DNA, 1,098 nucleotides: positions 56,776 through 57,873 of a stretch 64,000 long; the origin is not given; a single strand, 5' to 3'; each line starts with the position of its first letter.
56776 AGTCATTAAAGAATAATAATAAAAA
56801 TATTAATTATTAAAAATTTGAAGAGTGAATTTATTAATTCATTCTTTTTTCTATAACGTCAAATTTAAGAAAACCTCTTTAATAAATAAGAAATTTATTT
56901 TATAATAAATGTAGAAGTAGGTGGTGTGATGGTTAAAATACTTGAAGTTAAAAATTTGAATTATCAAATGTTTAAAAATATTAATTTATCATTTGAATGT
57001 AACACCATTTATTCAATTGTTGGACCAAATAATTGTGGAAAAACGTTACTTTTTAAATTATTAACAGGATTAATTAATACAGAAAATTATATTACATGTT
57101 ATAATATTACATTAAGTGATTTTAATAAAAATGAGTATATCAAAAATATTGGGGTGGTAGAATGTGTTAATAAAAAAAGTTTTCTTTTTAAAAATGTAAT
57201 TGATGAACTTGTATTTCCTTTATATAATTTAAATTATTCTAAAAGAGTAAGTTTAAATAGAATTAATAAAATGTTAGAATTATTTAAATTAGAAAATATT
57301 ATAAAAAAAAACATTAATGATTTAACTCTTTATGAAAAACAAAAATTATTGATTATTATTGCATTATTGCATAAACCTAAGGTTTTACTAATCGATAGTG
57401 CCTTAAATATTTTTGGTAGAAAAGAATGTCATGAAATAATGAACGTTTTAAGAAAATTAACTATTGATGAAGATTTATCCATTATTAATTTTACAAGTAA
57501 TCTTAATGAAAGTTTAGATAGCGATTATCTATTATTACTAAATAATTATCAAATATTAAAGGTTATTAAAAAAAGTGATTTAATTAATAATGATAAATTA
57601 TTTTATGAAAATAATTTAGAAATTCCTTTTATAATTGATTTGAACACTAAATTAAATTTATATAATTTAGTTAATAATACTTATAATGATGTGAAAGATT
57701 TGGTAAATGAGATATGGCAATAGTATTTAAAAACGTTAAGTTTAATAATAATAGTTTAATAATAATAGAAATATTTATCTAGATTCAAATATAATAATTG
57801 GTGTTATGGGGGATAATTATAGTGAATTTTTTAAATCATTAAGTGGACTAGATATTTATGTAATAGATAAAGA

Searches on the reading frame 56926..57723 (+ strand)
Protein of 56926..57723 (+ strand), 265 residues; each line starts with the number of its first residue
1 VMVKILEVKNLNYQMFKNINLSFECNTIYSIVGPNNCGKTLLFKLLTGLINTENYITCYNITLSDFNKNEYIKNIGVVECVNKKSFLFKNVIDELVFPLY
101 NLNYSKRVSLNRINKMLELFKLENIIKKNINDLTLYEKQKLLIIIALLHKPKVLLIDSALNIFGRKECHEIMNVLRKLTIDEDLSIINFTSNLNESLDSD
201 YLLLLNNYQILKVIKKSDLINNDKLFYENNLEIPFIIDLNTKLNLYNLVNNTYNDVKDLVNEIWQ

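Call 55: find_encoding_contigs(protein=window:56926-57723:+, flank=10000, max_places=10)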
Protein window:56926-57723:+ (265 aa): no gene with exactly this product is on record in the collection.

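Call 57: list_cluster_members(proteins=[window:56929-57723:+, window:58419-58928:+, window:58930-59661:+, window:59682-60350:+, window:60474-60905:+, window:60914-61330:+, window:61886-62560:+, window:62560-62943:+, window:49508-50035:+, window:48873-49487:+])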
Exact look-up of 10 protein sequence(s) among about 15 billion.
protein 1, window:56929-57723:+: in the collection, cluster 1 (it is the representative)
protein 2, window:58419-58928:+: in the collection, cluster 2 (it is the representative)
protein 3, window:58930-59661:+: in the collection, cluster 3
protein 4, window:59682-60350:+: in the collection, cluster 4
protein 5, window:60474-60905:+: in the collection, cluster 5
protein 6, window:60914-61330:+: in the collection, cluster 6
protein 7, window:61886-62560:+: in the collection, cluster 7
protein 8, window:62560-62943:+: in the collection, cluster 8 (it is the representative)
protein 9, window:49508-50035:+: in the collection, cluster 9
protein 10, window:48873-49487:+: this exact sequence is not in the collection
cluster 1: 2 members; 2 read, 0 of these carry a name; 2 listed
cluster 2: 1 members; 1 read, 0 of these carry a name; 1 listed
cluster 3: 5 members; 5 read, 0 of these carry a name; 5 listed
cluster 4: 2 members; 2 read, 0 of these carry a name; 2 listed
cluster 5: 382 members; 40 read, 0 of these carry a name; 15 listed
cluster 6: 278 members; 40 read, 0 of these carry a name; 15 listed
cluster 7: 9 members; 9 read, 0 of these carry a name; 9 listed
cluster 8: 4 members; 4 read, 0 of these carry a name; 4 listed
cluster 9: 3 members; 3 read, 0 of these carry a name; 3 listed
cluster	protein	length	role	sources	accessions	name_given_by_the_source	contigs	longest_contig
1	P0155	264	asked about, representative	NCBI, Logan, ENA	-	-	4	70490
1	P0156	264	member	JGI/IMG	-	-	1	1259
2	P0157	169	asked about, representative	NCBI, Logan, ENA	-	-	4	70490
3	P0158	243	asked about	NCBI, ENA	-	-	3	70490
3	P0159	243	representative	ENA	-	-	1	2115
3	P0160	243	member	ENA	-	-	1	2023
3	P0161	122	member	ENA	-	-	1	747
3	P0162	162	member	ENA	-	-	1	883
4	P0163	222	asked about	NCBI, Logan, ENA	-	-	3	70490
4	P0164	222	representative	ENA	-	-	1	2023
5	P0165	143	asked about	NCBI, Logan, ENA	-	-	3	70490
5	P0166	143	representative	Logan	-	-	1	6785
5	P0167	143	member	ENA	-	-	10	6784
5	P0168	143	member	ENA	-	-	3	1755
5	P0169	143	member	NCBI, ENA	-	-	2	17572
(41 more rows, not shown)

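Call 58: find_encoding_contigs(protein=window:56929-57723:+, flank=10000, max_places=10)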
Protein window:56929-57723:+ (264 aa): 4 contigs read that carry it; 3 places shown.
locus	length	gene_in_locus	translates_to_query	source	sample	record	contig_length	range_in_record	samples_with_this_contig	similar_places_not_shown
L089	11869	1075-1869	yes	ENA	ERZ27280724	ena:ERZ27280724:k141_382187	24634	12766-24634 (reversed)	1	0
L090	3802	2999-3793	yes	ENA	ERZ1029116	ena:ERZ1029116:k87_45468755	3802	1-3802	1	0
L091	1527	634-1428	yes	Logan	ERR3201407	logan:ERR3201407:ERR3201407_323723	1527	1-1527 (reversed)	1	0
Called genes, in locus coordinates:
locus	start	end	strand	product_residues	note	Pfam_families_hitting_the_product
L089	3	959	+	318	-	?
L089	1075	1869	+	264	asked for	PF00005:ABC_tran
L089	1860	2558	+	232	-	-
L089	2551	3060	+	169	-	-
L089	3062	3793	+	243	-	PF01416:PseudoU_synth_1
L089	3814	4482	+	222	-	-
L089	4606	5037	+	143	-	PF00572:Ribosomal_L13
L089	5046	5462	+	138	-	PF00380:Ribosomal_S9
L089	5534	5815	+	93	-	-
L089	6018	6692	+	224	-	PF04298:Zn_peptidase_2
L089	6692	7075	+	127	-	PF00636:Ribonuclease_3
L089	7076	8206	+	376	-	PF00266:Aminotran_5, PF00155:Aminotran_1_2 (faint)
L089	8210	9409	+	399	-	PF22025:ThiI_fer, PF02926:THUMP, PF02568:ThiI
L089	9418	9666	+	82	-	-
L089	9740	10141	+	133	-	-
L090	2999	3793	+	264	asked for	PF00005:ABC_tran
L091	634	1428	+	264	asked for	PF00005:ABC_tran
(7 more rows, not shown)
